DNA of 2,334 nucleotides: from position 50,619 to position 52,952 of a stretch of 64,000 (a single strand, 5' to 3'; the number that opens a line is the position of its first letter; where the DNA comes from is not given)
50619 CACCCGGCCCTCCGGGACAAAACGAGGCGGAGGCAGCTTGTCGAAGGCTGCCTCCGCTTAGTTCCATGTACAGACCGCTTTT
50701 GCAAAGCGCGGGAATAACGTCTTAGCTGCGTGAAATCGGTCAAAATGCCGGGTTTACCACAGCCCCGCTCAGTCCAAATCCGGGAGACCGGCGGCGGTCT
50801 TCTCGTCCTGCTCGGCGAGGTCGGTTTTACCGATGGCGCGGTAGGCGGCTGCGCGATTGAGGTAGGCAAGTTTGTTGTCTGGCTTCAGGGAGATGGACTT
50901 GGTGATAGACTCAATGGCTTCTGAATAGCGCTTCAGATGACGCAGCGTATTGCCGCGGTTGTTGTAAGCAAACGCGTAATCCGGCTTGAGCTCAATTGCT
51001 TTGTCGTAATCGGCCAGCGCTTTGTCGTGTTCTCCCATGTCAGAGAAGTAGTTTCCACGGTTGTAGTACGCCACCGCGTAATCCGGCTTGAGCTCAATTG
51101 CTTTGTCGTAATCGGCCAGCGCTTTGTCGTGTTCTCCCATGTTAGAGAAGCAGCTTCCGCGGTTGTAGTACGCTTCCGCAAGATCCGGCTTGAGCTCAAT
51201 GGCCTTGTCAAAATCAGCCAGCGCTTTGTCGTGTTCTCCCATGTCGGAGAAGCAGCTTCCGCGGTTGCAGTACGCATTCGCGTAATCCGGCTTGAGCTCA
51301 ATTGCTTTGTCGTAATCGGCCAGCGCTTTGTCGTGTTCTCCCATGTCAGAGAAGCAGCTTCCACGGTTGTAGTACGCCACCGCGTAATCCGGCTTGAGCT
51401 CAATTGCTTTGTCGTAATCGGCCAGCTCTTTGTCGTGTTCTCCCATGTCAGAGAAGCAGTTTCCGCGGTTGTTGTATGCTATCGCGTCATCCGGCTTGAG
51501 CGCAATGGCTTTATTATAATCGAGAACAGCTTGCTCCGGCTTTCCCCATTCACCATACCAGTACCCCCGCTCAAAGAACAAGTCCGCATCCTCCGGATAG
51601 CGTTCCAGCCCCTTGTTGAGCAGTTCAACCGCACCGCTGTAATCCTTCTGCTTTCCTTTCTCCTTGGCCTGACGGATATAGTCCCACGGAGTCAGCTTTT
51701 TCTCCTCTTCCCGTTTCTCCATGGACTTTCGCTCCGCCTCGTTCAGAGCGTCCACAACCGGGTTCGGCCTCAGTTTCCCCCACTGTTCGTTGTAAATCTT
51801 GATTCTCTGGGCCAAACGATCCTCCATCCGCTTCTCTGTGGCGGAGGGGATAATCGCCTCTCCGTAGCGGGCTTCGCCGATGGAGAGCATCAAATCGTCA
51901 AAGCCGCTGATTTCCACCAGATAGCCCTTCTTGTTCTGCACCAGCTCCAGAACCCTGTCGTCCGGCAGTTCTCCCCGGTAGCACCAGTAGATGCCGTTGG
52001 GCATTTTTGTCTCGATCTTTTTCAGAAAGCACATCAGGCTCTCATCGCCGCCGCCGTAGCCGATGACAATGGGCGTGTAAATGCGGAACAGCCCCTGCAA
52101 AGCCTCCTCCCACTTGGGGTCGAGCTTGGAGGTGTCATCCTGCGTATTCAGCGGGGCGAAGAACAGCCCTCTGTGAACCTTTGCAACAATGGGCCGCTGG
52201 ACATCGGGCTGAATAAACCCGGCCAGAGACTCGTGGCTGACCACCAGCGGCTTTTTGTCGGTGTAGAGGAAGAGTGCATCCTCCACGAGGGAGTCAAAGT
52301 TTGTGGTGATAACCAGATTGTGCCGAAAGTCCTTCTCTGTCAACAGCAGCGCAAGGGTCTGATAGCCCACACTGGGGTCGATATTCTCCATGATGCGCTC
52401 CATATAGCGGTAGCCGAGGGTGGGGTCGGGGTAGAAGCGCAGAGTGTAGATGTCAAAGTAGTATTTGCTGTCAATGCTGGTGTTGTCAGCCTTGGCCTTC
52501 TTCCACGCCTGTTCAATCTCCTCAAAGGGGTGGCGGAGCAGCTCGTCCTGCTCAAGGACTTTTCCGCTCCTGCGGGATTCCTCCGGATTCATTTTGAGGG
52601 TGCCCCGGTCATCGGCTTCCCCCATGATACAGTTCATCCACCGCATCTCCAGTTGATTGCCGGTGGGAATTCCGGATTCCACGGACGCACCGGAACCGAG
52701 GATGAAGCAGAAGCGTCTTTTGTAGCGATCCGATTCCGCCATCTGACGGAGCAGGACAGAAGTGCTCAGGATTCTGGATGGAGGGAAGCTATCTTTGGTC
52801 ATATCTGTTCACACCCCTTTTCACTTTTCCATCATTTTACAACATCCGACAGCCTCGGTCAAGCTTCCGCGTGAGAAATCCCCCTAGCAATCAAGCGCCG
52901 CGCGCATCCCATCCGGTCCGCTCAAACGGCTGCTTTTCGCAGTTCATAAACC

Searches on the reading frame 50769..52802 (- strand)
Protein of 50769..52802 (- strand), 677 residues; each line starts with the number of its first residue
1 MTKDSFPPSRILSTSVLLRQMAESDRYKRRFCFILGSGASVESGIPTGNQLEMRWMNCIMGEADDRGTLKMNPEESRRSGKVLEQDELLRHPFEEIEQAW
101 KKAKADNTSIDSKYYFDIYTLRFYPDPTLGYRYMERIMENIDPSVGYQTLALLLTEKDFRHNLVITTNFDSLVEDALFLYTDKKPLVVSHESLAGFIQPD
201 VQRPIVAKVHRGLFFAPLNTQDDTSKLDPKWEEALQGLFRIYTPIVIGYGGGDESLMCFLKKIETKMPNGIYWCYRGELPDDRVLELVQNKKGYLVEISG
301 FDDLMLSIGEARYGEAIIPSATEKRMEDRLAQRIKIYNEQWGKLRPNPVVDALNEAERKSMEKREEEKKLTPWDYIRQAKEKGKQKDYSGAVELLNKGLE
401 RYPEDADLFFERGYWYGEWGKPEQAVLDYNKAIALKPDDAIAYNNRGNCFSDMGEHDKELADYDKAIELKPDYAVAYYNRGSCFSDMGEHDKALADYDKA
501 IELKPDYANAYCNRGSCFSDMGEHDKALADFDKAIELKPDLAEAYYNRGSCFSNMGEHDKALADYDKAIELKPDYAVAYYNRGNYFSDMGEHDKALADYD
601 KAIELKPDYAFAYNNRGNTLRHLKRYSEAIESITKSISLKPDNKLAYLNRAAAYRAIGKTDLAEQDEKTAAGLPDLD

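Call 36: search_protein_families(library=pfam, proteins=[window:50769-52802:-], max_evalue=0.0001)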
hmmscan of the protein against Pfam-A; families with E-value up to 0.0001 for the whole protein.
window:50769-52802:- (677 aa): 18 families
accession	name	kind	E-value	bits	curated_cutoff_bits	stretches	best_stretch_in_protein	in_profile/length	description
PF00515.34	TPR_1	-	1.9e-76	249.4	27.8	6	542-575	1-34/34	Tetratricopeptide repeat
PF13414.12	TPR_11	-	4.6e-58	193.1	26.8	6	486-519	6-39/42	TPR repeat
PF13431.12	TPR_17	-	1.4e-53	175.1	24.4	5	599-631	2-34/34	Tetratricopeptide repeat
PF13181.12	TPR_8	-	3.1e-53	173.8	25.7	5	542-575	1-34/34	Tetratricopeptide repeat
PF07719.23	TPR_2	-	1.8e-48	159.1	27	5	542-575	1-34/34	Tetratricopeptide repeat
PF13424.12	TPR_12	-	7.9e-35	119.3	30.1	3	473-538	2-75/77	Tetratricopeptide repeat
PF13432.12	TPR_16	-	1.6e-29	102.4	32.7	4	520-575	9-64/65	Tetratricopeptide repeat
PF13371.12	TPR_9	-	8.3e-24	83.8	35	1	523-578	10-65/73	Tetratricopeptide repeat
PF13428.12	TPR_14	-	9.5e-19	66.5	23.5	0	384-413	13-42/44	Tetratricopeptide repeat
PF13174.12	TPR_6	-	1.4e-15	57.2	26.3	0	543-571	1-29/33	Tetratricopeptide repeat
PF14559.12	TPR_19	-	2e-15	57.3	25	0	521-574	4-57/68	Tetratricopeptide repeat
PF01239.28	PPTA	-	1.1e-12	47.3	29.5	0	593-623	2-32/32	Protein prenyltransferase alpha subunit repeat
PF13374.12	TPR_10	-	3e-11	43.4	27.5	0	576-605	2-31/42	Tetratricopeptide repeat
PF13429.12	TPR_15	-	2.1e-10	41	26.2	0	474-570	146-242/280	Tetratricopeptide repeat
PF12569.14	NatA_aux_su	-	8.2e-10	38.7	33.3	0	519-571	203-255/515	N-terminal acetyltransferase A, auxiliary subunit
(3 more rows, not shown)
